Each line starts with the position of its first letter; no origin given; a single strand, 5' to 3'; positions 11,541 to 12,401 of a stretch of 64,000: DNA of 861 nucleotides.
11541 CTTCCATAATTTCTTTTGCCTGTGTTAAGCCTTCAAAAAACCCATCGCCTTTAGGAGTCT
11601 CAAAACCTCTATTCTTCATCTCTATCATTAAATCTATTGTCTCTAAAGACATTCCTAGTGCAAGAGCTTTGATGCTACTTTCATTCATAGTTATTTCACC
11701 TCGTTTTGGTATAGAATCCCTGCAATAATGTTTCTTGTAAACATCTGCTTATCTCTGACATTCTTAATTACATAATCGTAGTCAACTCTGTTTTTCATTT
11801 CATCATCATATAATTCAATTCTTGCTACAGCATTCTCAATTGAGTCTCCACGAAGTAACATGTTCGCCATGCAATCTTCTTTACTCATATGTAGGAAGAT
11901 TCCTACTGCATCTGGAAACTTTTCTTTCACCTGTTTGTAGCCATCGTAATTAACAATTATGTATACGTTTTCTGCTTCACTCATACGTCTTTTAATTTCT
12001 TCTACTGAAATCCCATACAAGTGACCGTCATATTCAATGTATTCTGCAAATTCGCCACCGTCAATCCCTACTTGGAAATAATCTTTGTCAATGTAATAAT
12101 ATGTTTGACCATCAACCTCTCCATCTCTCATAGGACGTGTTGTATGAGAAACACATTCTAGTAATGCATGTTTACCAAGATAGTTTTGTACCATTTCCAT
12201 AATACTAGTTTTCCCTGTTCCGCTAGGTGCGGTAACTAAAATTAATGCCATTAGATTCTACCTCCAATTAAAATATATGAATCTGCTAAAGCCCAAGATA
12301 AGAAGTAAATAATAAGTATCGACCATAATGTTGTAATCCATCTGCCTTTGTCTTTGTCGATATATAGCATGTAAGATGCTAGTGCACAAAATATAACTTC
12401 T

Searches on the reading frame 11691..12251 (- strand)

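Call 37: search_protein_families(library=pfam, proteins=[window:11691-12251:-], max_evalue=0.0001)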
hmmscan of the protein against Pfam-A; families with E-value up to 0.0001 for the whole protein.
window:11691-12251:- (186 aa): 1 family
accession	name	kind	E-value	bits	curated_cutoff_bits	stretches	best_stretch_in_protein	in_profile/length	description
PF00625.27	Guanylate_kin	-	8.3e-27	94.5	25.2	1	3-164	4-165/182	Guanylate kinase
